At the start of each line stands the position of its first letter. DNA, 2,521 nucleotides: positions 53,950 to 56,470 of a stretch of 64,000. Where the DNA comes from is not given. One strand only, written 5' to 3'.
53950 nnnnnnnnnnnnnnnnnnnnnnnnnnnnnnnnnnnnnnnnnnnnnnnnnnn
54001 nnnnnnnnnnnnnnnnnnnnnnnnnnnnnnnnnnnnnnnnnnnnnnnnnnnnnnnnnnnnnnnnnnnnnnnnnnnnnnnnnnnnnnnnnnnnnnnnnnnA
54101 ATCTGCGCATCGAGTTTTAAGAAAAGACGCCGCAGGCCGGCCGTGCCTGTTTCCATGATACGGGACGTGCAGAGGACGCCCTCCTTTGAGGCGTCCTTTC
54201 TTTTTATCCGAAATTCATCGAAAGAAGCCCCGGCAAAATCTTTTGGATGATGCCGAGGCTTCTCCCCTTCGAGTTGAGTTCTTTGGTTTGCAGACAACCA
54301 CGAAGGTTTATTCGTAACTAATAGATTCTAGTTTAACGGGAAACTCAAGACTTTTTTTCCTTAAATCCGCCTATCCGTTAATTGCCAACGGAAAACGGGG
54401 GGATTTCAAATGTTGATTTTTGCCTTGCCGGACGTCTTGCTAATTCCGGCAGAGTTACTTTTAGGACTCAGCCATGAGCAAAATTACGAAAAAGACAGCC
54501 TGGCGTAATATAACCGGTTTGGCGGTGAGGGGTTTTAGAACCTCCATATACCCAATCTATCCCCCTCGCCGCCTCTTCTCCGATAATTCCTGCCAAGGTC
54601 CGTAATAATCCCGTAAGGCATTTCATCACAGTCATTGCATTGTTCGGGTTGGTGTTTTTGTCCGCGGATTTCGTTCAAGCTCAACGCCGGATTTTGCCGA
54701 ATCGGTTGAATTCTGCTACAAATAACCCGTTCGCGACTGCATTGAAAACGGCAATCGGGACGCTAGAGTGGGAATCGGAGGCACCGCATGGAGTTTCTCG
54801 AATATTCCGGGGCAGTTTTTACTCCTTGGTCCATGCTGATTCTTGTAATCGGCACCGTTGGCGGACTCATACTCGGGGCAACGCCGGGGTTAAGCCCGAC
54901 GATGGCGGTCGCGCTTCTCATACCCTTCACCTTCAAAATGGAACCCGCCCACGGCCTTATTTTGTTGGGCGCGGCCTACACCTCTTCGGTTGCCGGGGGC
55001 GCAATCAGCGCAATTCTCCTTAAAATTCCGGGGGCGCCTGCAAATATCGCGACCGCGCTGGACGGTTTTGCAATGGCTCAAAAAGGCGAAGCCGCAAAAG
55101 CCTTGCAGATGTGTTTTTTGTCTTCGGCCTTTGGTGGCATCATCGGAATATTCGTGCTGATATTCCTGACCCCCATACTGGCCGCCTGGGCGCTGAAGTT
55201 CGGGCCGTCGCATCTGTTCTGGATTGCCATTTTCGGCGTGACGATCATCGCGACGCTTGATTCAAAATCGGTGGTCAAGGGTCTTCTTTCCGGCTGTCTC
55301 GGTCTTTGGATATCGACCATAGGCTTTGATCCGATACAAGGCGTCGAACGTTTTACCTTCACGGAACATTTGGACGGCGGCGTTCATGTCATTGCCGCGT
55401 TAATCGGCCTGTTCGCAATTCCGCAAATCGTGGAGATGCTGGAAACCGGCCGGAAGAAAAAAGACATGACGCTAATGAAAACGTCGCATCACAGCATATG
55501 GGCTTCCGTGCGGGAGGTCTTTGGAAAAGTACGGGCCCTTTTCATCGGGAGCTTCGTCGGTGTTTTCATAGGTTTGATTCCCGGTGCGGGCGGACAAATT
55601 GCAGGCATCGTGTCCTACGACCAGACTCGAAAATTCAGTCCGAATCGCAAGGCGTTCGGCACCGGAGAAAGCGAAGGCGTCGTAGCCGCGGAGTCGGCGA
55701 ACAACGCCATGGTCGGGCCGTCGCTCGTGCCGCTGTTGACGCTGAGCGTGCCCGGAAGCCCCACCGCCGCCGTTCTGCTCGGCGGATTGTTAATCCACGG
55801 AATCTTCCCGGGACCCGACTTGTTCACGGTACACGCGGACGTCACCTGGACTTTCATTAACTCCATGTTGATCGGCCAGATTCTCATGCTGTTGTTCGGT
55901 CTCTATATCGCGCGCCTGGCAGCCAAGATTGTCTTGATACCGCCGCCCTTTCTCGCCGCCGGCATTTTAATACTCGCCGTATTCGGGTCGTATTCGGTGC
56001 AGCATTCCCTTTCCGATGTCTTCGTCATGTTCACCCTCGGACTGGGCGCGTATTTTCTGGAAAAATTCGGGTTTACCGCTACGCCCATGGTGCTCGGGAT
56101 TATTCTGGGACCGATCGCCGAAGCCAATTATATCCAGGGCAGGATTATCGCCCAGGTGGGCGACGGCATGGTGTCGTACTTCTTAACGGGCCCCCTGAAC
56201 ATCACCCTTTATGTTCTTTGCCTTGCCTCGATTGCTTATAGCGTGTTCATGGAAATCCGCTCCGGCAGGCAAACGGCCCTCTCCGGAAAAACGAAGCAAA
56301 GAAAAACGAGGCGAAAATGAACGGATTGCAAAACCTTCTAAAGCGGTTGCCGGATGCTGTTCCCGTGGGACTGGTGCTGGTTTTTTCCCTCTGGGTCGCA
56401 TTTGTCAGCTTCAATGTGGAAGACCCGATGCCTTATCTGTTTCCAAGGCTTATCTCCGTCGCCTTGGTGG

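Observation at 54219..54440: A ~230-bp structured non-coding element present in two copies (after the subtilase autotransporter and after fic)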

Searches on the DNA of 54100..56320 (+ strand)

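Call 16: search_rna_families(source=window, start=54100, end=54800, threshold=evalue, max_evalue=10)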
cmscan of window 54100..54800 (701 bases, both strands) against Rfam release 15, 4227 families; matches with E-value up to 10: 6.
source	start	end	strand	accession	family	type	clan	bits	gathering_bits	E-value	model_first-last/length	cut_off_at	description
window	54163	54267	-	RF01409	STnc250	Gene; sRNA;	-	18.7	42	0.46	1-94/94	no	STnc250 Hfq binding RNA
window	54232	54437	+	RF02149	MESTIT1_2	Gene; lncRNA;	-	18.1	80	1.3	1-235/235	no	MEST intronic transcript 1, antisense RNA conserved region 2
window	54458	54492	-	RF01332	CRISPR-DR19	Gene; CRISPR;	-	16.6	40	6.1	1-37/37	no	CRISPR RNA direct repeat element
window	54518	54577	+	RF03778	mir-483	Gene; miRNA;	-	15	60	8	1-75/75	no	mir-483 microRNA precursor family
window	54222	54264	-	RF02621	BSnc120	Gene; sRNA;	-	13.7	114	9.4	41-70/88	no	Brucella sRNA 120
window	54189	54219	+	RF02823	LPR69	Gene; sRNA;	-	12.7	40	10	1-82/82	no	Legionella RNA 69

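Call 45: search_dna_similar(query=window:54205-54445:+, collection=plasmids, mode=distant, max_evalue=0.01)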
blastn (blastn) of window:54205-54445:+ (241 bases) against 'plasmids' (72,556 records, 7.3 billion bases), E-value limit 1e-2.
No match.

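Call 66: search_rna_families(source=L040, start=1, end=1400, threshold=evalue, max_evalue=1)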
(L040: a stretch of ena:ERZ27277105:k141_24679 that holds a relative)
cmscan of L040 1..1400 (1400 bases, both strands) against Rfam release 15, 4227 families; matches with E-value up to 1: 2.
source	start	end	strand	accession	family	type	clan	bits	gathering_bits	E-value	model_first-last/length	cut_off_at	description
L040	752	972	+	RF04321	tmRNA_permuted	Gene;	-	77.4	47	9.2e-15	1-213/213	no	permuted transfer-messenger RNA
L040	713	1021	+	RF01849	alpha_tmRNA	Gene;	CL00001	63.6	50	9.3e-17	1-355/355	no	Alphaproteobacteria transfer-messenger RNA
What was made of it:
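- On Any described RNA family (Rfam 15): On L040 1-1400 only the tmRNA matched, not copy C (call 66).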
